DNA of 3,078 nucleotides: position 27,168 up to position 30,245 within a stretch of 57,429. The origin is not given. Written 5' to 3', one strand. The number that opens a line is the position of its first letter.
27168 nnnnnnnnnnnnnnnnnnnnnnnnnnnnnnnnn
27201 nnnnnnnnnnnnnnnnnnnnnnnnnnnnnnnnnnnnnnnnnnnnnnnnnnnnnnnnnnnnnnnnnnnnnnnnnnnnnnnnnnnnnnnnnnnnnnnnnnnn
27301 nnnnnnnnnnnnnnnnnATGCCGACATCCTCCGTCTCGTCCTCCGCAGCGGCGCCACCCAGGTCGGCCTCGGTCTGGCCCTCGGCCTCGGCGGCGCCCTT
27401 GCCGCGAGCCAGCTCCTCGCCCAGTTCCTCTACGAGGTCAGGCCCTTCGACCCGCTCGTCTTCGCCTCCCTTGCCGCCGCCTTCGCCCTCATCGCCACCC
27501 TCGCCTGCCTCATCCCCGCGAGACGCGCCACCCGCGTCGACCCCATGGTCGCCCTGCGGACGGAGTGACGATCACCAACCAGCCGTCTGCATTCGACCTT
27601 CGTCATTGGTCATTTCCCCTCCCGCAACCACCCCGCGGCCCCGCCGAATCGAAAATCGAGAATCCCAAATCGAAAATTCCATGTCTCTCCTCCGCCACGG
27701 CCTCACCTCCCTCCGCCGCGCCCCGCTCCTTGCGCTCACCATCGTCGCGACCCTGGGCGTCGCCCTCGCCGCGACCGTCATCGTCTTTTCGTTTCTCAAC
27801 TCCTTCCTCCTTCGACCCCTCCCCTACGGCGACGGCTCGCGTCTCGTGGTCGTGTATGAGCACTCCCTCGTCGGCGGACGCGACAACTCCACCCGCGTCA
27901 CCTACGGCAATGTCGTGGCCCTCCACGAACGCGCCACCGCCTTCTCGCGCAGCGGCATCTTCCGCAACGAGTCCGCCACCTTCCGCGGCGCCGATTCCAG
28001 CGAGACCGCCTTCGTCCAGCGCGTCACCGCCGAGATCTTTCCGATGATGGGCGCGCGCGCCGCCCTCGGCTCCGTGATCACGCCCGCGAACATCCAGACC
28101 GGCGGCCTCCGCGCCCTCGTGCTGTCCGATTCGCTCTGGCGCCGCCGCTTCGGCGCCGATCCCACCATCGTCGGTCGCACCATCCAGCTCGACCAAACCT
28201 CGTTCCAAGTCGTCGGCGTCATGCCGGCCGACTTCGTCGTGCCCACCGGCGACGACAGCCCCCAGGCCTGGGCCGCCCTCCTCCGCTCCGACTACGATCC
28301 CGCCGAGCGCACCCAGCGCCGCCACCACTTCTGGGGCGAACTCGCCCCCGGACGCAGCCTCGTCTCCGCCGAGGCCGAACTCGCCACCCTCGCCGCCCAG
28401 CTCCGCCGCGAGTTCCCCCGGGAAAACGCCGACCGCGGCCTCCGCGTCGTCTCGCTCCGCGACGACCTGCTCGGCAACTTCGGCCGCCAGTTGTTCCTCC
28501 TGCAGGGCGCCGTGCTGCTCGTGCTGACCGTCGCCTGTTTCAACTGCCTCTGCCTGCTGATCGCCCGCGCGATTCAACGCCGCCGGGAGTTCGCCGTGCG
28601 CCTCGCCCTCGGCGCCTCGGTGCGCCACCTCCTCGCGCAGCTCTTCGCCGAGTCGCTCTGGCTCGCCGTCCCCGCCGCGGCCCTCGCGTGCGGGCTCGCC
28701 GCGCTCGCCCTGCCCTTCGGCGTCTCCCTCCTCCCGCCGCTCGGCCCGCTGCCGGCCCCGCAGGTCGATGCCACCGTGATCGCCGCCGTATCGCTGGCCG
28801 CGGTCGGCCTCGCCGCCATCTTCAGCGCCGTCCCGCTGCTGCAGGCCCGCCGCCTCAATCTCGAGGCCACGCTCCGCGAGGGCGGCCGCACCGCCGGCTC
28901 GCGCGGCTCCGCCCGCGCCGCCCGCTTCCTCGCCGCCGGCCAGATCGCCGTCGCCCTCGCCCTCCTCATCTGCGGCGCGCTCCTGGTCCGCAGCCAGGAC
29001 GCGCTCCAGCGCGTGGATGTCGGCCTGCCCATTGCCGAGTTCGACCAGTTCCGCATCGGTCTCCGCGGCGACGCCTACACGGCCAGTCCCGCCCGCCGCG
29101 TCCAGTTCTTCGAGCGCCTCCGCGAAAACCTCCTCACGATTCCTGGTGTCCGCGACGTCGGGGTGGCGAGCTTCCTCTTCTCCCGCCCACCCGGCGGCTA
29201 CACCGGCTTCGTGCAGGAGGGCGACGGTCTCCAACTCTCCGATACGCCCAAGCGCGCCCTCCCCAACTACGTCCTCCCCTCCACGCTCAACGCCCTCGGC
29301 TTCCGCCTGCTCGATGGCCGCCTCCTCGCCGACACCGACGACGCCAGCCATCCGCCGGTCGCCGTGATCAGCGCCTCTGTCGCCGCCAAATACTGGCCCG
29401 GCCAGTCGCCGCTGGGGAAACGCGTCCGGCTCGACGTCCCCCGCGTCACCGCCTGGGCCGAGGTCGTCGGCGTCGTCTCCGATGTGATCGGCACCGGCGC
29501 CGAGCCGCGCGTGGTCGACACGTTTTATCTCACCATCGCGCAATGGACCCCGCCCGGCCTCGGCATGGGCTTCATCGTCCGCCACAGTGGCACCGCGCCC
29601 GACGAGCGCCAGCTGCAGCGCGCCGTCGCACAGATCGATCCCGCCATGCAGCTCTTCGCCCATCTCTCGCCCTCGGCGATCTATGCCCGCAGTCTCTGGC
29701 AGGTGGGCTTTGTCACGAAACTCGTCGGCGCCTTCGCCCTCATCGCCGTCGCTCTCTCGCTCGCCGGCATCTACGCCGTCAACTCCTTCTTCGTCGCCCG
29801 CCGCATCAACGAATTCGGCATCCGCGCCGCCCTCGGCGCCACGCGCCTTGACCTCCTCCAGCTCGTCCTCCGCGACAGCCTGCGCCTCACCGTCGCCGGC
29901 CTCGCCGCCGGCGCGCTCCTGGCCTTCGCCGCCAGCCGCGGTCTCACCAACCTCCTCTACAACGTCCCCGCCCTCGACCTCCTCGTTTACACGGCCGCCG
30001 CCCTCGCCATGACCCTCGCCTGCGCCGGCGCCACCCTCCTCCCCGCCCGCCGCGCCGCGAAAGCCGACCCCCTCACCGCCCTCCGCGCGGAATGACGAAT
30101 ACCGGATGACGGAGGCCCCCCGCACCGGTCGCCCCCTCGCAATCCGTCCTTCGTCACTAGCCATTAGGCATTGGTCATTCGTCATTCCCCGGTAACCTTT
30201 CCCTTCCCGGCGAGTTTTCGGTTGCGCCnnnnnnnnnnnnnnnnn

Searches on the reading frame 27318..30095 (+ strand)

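Call 24: search_protein_families(library=pfam, proteins=[window:27318-30095:+], max_evalue=0.001)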
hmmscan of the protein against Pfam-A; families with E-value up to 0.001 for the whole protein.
window:27318-30095:+ (925 aa): 2 families
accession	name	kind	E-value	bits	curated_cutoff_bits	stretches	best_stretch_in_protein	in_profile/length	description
PF12704.14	MacB_PCD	-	1.3e-28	101.1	27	2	142-357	4-206/207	MacB-like periplasmic core domain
PF02687.27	FtsX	-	3.4e-24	85.7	25.5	2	805-918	2-120/120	FtsX-like permease C-terminal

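Call 56: search_protein_families(library=ncbifam, proteins=[window:27318-30095:+], max_evalue=0.00001)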
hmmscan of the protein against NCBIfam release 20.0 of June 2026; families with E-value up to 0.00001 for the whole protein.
window:27318-30095:+ (925 aa): 2 families
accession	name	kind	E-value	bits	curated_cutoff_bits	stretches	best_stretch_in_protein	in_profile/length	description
TIGR03434.1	ADOP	subfamily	5.8e-195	649.8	622.3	1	125-925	5-803/803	ADOP family duplicated permease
NF007826.0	PRK10535.1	equivalog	1.7e-08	33.2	966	0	808-924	527-647/648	macrolide ABC transporter ATP-binding protein/permease MacB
